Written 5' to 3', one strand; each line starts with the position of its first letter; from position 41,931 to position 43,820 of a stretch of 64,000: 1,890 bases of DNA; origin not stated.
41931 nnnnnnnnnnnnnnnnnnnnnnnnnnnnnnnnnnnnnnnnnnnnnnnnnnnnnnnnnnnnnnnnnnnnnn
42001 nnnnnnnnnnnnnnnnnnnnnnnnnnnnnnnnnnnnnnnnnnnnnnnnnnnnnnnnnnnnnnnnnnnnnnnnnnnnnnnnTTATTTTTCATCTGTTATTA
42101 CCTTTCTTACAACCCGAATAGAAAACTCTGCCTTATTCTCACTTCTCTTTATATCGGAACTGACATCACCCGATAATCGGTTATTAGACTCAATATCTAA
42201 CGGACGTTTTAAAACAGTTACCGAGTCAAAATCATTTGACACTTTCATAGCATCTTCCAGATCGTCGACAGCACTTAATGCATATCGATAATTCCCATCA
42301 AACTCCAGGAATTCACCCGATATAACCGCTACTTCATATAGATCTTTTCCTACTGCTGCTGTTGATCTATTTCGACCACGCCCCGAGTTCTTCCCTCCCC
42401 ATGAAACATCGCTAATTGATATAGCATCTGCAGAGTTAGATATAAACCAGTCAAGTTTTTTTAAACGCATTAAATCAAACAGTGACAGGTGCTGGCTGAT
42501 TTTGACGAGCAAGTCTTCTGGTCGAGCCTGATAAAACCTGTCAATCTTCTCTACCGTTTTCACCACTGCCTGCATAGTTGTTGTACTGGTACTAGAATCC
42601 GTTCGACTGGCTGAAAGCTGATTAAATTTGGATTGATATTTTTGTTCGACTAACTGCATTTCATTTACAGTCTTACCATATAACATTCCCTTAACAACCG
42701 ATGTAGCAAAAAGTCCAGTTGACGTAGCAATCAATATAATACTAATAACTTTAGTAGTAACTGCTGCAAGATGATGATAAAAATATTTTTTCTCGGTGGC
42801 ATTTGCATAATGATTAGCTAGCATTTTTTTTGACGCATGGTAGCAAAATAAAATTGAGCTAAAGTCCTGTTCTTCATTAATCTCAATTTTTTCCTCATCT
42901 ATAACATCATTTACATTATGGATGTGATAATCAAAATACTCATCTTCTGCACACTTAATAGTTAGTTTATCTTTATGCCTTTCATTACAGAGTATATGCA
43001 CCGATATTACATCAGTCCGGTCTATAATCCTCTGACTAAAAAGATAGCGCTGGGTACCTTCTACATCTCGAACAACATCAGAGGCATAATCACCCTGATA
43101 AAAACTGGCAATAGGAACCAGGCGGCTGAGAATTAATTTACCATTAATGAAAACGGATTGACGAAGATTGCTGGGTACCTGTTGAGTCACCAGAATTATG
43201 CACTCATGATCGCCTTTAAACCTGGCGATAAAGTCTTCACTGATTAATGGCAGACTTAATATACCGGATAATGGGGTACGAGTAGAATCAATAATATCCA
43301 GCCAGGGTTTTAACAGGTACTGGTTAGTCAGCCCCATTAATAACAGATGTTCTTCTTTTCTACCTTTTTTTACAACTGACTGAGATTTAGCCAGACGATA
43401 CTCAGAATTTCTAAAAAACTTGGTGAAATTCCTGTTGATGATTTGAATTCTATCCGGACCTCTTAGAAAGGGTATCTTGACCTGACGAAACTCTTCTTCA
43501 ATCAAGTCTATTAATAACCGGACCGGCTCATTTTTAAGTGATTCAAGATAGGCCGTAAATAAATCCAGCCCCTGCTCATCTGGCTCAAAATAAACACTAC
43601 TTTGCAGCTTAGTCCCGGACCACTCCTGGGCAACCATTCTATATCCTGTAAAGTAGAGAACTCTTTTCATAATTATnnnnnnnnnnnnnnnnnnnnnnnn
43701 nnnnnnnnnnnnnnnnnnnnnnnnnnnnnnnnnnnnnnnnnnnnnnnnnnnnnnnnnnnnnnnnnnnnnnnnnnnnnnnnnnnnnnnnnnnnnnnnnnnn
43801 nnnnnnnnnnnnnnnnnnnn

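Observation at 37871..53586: Second, rearranged MSHA-class type IV filament locus directly abutting the canonical msh cluster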

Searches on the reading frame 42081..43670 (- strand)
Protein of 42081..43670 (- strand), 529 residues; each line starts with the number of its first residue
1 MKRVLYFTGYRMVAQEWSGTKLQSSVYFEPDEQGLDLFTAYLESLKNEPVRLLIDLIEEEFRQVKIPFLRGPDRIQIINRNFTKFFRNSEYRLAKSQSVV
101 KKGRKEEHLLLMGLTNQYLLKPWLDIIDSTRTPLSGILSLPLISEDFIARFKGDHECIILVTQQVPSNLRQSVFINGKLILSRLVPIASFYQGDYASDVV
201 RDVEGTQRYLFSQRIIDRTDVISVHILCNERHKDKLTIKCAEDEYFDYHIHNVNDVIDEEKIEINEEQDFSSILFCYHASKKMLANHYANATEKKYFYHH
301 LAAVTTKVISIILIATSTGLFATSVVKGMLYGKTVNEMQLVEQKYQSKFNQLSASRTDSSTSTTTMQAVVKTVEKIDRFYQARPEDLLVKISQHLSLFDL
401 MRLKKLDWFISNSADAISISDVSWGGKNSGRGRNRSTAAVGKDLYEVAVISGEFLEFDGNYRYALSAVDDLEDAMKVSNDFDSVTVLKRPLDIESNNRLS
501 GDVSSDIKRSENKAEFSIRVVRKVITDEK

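Call 4: search_protein_families(library=pfam, proteins=[window:42081-43670:-], max_evalue=0.01)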
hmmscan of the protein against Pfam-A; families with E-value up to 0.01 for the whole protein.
window:42081-43670:- (529 aa): 0 families

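Call 5: search_protein_families(library=ncbifam, proteins=[window:42081-43670:-], max_evalue=0.01)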
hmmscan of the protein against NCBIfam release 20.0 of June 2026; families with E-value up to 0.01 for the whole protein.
window:42081-43670:- (529 aa): 0 families

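Call 9: find_homologous_proteins(query=window:42081-43670:-, max_evalue=0.001)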
Query window:42081-43670:- (529 aa): 387 proteins with E <= 0.001 among 8000 candidates; the best 120 are listed.
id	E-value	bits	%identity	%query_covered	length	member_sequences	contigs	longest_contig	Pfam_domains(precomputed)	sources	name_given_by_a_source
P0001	0.0e+0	1142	98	100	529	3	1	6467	-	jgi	jgi:hypothetical protein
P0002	0.0e+0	1030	89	98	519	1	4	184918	-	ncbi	-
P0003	4.6e-297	1003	87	98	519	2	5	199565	-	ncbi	-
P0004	1.3e-293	992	86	98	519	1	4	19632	-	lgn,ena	-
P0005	1.2e-281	953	81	98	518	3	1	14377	-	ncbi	-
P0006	8.0e-279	943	80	100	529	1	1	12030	-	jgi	jgi:hypothetical protein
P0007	2.3e-276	935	81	98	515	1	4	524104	-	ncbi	-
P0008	1.1e-268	910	78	97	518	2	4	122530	-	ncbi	-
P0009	1.8e-267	906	78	98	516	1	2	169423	-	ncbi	-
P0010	2.1e-265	899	77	98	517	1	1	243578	-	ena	-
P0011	2.7e-265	899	76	98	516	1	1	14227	-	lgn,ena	-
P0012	1.5e-263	893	76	98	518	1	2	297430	-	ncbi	-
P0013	9.9e-248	841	71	98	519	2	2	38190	-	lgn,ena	-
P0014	1.0e-242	824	72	98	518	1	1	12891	-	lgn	-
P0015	5.0e-239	812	71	98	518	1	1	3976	-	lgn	-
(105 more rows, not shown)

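Call 11: find_related_loci(query=A1, collection=genome_contigs, flank=10000)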
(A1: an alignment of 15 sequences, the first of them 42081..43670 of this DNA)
Query A1 (529 aa) in genome_contigs; peptide patterns used: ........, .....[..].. (x = any residue, [..] = any of these).
150 stretches matched a pattern; 87 encode a relative of the query (tblastn E <= 1e-3); the best 80 are kept; 80 distinct loci.
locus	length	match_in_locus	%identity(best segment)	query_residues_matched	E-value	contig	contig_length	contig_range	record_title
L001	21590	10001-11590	87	1-529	0e+0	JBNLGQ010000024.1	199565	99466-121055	MAG: Gammaproteobacteria bacterium isolate C1.bin.13.orig k141_1441162, whole genome shotgun sequence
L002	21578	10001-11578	81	1-529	0e+0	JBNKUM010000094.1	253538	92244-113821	MAG: Gammaproteobacteria bacterium isolate A1A2.bin.44.orig k141_876199, whole genome shotgun sequence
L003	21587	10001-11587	77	1-529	0e+0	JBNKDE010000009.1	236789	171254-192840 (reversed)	MAG: Gammaproteobacteria bacterium isolate F1.bin.8.strict NODE_9_length_236789_cov_14.865351, whole genome shotgun sequ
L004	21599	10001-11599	60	1-529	0e+0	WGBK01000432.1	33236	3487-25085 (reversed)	MAG: Gammaproteobacteria bacterium isolate S144_22 k151_87266, whole genome shotgun sequence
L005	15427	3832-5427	61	1-529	0e+0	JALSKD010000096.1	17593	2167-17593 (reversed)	MAG: Gammaproteobacteria bacterium isolate 354-166_metabat2_scaf2bin.138 354-166_scaffold_3137_c1, whole genome shotgun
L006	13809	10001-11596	60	1-529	0e+0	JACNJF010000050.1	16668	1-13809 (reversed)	MAG: Gammaproteobacteria bacterium isolate NIOZ-UU29 NIOZ-UU_NODE_4278_length_16668_cov_16.1323, whole genome shotgun se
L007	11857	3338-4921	63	1-524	0e+0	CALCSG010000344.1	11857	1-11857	MAG TPA_asm: uncultured Gammaproteobacteria bacterium isolate ERR2206791_bin.50_CONCOCT_v1.1_MAG genome assembly, contig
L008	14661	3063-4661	59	1-529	0e+0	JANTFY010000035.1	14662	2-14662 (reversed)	MAG: Gammaproteobacteria bacterium isolate bin10026 c_000000004145, whole genome shotgun sequence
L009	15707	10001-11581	62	1-524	0e+0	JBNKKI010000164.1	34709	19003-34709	MAG: Gammaproteobacteria bacterium isolate H1H2.bin.43.orig k141_494327, whole genome shotgun sequence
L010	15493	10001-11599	59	1-528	0e+0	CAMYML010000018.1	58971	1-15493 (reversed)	MAG: uncultured Gammaproteobacteria bacterium isolate FO_M_Gamma_012 genome assembly, contig: scaffold_1373, whole genom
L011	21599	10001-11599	59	1-528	0e+0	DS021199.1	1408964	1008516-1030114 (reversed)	Olavius algarvensis Gamma 3 endosymbiont Gutless_Worm_Scaffold2 genomic scaffold, whole genome shotgun sequence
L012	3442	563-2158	58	1-528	0e+0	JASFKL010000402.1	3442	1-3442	MAG: Gammaproteobacteria bacterium isolate D0817M02metaG_Bin_16 D0817M02metaG_FD_scaffold_21331_c1, whole genome shotgun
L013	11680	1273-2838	60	1-517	0e+0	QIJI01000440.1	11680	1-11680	MAG: Gammaproteobacteria bacterium isolate SZUA-75 Ga0063293_10005670, whole genome shotgun sequence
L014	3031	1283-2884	61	1-528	0e+0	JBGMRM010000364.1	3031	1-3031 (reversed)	MAG: Gammaproteobacteria bacterium isolate N04_metabat2_bin.20 NODE_31904_length_3031_cov_5.532594, whole genome shotgun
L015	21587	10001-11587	60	1-527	0e+0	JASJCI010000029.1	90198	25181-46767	MAG: Gammaproteobacteria bacterium isolate MO_140.B7 MO_140.c_295, whole genome shotgun sequence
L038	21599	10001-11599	58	1-528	0e+0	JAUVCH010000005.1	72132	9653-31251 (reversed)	MAG: Gammaproteobacteria bacterium isolate CSMAG_266 CSMAG_266_k141_2519876_length_72132_cov_8.0000, whole genome shotgu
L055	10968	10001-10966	67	1-322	2e-151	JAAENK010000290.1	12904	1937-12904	MAG: Gammaproteobacteria bacterium isolate Bse_30 BseG_CONTIG3382298, whole genome shotgun sequence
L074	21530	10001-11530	25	1-521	1e-47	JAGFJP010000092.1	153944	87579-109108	MAG: Thiogranum sp. isolate mag.26 k127_4640180, whole genome shotgun sequence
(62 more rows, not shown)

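Call 42: search_solved_structures(query=A2, max_evalue=10)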
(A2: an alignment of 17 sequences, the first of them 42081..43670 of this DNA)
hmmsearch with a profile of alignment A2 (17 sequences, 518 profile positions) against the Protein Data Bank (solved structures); distinct sequences matched with E-value up to 10: 4.
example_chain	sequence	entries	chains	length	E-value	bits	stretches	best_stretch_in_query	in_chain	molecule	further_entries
4uy3_A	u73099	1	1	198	0.12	14.3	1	444-473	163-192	SEPTATION RING FORMATION REGULATOR EZRA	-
5c8j_I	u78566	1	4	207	0.54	12.1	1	310-383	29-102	Protein MJ0480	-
8qag_A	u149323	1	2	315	1.2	11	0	303-355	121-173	sc-CC-6-95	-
4dag_A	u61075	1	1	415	1.5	10.7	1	303-391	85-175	Fusion glycoprotein F0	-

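Call 46: search_protein_representatives(alignment_id=A1)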
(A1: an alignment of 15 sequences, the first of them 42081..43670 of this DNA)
Query: 15 sequences, 529 profile positions. Proteins with E-value up to 0.001 (for the whole library): 1963; up to 1e-10: 1310; up to 1e-30: 684. The best 150 are listed.
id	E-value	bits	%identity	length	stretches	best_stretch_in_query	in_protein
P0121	7.5e-274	925.7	-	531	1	1-528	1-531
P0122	1.5e-153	528.7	-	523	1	1-523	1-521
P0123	2.5e-142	491.7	-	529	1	1-525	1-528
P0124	7.6e-118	410.9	-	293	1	247-528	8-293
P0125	5.4e-107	375.1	-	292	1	238-527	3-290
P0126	2.1e-91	323.7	-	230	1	173-356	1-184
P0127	4.3e-86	306.1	-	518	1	16-523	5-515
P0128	1.5e-84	301.0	-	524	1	1-524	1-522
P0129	7.6e-82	292.1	-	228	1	311-526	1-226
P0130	2.6e-81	290.4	-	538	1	2-526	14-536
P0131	3.4e-81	290.0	-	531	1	1-521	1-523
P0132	2.0e-80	287.4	-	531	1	2-520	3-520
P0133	8.0e-80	285.4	-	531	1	16-508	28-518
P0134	3.0e-79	283.6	-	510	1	12-521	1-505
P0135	4.7e-78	279.6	-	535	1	2-522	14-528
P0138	4.0e-77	276.5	-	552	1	2-526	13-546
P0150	5.4e-73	262.9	-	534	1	3-525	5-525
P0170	2.5e-69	250.8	-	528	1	2-528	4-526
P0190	1.7e-65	238.1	-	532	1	1-520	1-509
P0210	3.7e-63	230.4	-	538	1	3-526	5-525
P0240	1.5e-58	215.3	-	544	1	2-521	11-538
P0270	4.1e-55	203.9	-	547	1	1-521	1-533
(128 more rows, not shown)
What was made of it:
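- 42081..43670 (-): PilM-like cytoplasmic actin-fold domain fused through one TM helix to a periplasmic alpha/beta domain (MshI/GspL-type architecture). This is the family marker. The family has 1963 representative clusters (call 46).
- The marker family has 1963 representative clusters at E<=1e-3 (call 46).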

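Call 47: list_cluster_members(proteins=[P0122, P0127, P0130, P0138, P0150, P0170, P0190, P0210, P0240, P0270])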
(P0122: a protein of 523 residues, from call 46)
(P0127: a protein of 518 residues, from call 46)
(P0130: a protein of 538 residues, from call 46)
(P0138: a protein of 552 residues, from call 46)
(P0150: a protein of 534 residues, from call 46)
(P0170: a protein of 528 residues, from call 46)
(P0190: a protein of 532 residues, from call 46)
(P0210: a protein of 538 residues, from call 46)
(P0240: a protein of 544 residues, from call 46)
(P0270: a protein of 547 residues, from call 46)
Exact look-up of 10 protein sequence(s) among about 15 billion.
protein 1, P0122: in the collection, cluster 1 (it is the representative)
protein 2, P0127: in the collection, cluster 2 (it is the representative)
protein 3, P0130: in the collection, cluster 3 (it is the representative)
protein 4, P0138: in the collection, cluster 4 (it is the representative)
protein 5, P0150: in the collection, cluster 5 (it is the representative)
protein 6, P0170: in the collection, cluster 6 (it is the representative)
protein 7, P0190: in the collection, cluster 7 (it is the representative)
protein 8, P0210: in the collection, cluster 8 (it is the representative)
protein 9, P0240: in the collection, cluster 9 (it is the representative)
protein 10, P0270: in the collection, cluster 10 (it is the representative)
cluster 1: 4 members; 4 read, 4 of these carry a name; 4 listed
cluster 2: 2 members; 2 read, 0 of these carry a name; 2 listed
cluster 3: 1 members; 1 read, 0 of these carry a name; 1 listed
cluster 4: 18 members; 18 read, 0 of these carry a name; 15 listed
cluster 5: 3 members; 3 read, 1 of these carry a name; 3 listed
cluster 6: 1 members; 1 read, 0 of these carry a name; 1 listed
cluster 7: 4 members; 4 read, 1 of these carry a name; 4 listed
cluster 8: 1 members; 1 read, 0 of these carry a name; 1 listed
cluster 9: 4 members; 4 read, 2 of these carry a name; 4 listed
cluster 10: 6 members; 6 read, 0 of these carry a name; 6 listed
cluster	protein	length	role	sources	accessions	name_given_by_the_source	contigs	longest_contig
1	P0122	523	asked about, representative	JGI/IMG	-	hypothetical protein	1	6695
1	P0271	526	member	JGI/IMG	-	hypothetical protein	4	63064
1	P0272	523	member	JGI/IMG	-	hypothetical protein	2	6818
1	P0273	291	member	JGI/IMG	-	hypothetical protein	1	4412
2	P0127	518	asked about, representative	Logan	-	-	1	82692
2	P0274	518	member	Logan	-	-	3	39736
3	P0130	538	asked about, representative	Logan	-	-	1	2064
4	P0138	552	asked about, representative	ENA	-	-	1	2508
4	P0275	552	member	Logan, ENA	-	-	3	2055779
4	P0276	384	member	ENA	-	-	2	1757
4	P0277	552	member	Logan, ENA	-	-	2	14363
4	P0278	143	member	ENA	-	-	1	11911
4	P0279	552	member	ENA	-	-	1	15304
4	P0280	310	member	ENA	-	-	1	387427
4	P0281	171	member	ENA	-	-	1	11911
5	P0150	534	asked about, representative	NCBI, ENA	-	-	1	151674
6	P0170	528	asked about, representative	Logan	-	-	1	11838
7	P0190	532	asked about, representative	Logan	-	-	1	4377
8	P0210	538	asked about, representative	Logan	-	-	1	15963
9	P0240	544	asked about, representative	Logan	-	-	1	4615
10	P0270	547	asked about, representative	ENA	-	-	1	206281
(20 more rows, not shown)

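Call 52: predict_structure(alignment_id=A1)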
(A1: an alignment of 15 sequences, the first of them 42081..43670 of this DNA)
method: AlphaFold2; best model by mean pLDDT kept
length: 529 residues; sequences in the alignment: 15
mean_pLDDT: 73.2   pTM: 0.52
mean pLDDT of the five models: 73.2, 68.7, 65.2, 59.0, 57.6
residues with pLDDT >= 90: 38; 70-90: 327; 50-70: 95; < 50: 69
segments of 3 or more residues with pLDDT < 50: 355-382, 425-439, 492-510, 527-529
pLDDT, mean of each block of 10 residues (from residue 1): 84 89 89 92 85 68 68 81 67 69 70 68 85 76 79 80 76 82 66 76 87 83 89 88 86 89 81 87 62 63 76 83 73 73 72 47 45 43 63 79 81 74 45 41 77 74 81 83 84 41 36 78 64
secondary structure, 60 per line:
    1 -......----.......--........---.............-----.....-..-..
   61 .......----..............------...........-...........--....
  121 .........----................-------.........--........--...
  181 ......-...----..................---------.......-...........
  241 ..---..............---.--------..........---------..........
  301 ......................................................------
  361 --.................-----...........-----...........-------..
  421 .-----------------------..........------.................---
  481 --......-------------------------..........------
elements in order: E2-7 E12-18 E21-28 H32-44 E50-54 E63-67 H72-85 E92-102 E104-114 H117-129 E134-139 H140-149 E157-165 E168-175 E178-186 H195-212 E222-228 H230-242 E246-252 H253-259 H272-281 H291-354 H363-379 H385-395 E401-411 E445-454 H461-477 E483-488 E514-523
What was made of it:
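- On Type IVa pilus: The PilM-like domain is fused to a periplasmic part (call 52).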

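Call 55: fold_search(model_id=the predicted structure, library=pdb)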
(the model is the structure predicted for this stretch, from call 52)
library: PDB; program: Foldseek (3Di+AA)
matches with E <= 10: 991; with E <= 0.001: 49
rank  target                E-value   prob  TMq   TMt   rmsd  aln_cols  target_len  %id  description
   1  5eox_B                1.2e-09  1.00  0.34  0.47   6.9       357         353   10  Pseudomonas aeruginosa PilM bound to ADP (released 2016-04-27)
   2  5eoy_B                1.5e-09  1.00  0.33  0.46   7.6       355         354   11  Pseudomonas aeruginosa SeMet-PilM bound to ADP (released 2016-04-27)
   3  5eou_B                1.6e-09  1.00  0.36  0.51   6.3       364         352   10  Pseudomonas aeruginosa PilM:PilN1-12 bound to ATP (released 2016-04-27)
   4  5eoy_A                3.1e-09  1.00  0.33  0.46   7.6       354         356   10  Pseudomonas aeruginosa SeMet-PilM bound to ADP (released 2016-04-27)
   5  5eox_A                8.7e-09  1.00  0.34  0.47   7.5       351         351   11  Pseudomonas aeruginosa PilM bound to ADP (released 2016-04-27)
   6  3hrg                  1.5e-08  1.00  0.27  0.47   7.8       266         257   14  Crystal structure of Bacteroides thetaiotaomicron BT_3980, protein with actin-like ATPase fold and unknown function (NP_ (released 2009-06-23)
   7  5eq6_B                1.8e-08  1.00  0.33  0.46   7.3       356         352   11  Pseudomonas aeruginosa PilM bound to AMP-PNP (released 2016-04-27)
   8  5eq6_A                2.2e-08  1.00  0.34  0.46   7.4       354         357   10  Pseudomonas aeruginosa PilM bound to AMP-PNP (released 2016-04-27)
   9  5eou_A                2.2e-08  1.00  0.34  0.50   6.3       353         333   10  Pseudomonas aeruginosa PilM:PilN1-12 bound to ATP (released 2016-04-27)
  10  3jc8_Ma               4.8e-08  1.00  0.35  0.48   6.0       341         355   10  Architectural model of the type IVa pilus machine in a piliated state (released 2016-03-16)
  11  2ych_A                1.3e-07  1.00  0.36  0.52   6.3       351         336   11  PilM-PilN type IV pilus biogenesis complex (released 2011-05-11)
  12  7q6d                  5.7e-07  1.00  0.22  0.28   7.7       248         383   11  E. coli FtsA 1-405 ATP 3 Ni (released 2022-09-21)
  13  3wt0_D                7.1e-07  1.00  0.29  0.38   7.7       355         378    7  Crystal Structure Analysis of Cell Division Protein (released 2015-04-29)
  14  4a2a_A                9.5e-07  1.00  0.23  0.31  14.0       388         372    9  Thermotoga maritima FtsA:FtsZ(336-351) (released 2012-04-25)
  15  3wqu_B                1.9e-06  1.00  0.24  0.32   7.1       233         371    8  Staphylococcus aureus FtsA complexed with ATP (released 2014-10-08)
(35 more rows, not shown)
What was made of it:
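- Checked: The 529-aa protein is PilM-like by predicted fold (calls 52, 55).
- The 529-aa protein has a PilM-like fold, Foldseek E 1e-9 (calls 52, 55).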

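Call 56: find_homologous_proteins(query=L074:10001-11554:+, max_evalue=0.001)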
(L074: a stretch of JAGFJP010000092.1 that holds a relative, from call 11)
Query L074:10001-11554:+ (518 aa): 84 proteins with E <= 0.001 among 8000 candidates.
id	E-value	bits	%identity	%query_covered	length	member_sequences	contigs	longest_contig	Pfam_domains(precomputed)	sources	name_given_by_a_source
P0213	0.0e+0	1144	100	100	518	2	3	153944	-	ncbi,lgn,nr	ncbi:MAG: hypothetical protein J5I92_09390 [Thiogranum sp.]|nr:hypothetical protein [Thiogranum sp.]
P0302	0.0e+0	1121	98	100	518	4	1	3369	-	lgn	-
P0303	5.0e-181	621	56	100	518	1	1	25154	-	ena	-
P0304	1.1e-178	613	55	100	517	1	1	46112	-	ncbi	ncbi:MAG: hypothetical protein ACE5FQ_00170 [Thiogranum sp.]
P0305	1.2e-178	613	55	100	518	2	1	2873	-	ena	-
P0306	5.6e-177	607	55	100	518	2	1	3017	-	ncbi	-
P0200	2.0e-176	606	54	100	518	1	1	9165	-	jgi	-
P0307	2.6e-175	602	54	99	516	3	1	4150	-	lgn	-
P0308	9.4e-174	597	53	100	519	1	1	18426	-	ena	-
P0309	2.8e-172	592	56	100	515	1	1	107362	-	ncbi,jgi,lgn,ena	-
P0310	2.3e-171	589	52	99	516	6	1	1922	-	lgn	-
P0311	4.8e-170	585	52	100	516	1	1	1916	-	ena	-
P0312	2.1e-166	573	51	100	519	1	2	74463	-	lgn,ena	-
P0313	4.4e-165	568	51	99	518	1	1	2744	-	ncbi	-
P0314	9.9e-165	567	50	99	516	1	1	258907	-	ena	-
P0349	7.6e-144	498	46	100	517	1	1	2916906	-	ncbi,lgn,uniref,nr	ncbi:hypothetical protein DFR30_0079 [Thiogranum longum]|uniref:Uncharacterized protein n=1 Tax=Thio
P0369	3.3e-51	193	29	99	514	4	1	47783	-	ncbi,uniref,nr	ncbi:hypothetical protein [Massilia sp. MS-15]|uniref:hypothetical protein n=1 Tax=Massilia sp. MS-1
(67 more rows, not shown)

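Call 57: find_encoding_contigs(protein=P0369, flank=10000, max_places=2)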
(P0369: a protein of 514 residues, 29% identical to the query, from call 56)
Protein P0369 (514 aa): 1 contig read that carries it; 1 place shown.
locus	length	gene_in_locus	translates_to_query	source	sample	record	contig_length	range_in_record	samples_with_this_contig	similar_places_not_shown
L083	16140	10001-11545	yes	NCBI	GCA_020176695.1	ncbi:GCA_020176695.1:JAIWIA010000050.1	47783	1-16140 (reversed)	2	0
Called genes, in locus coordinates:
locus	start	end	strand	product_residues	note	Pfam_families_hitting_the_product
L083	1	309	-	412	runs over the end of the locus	PF01960:ArgJ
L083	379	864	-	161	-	PF13404:HTH_AsnC-type, PF13412:HTH_24, PF01037:AsnC_trans_reg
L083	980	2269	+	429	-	PF00070:Pyr_redox (faint), PF01266:DAO, PF02558:ApbA (weak), PF07992:Pyr_redox_2 (faint), PF13450:NAD_binding_8 (weak)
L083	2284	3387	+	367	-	PF01168:Ala_racemase_N, PF00842:Ala_racemase_C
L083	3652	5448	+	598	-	-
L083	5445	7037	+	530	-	PF00515:TPR_1 (faint), PF13432:TPR_16 (faint), PF13424:TPR_12 (faint), PF13431:TPR_17 (faint), PF14559:TPR_19 (weak)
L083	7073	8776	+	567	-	PF05157:MshEN, PF00437:T2SSE, PF13191:AAA_16 (faint)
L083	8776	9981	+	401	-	PF28597:T2SSF_N, PF00482:T2SSF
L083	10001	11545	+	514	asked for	-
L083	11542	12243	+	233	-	-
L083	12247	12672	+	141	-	-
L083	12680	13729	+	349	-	-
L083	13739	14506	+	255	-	PF07963:N_methyl (weak)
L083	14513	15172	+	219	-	PF00072:Response_reg, PF02954:HTH_8 (weak)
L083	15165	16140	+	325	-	PF02518:HATPase_c (weak)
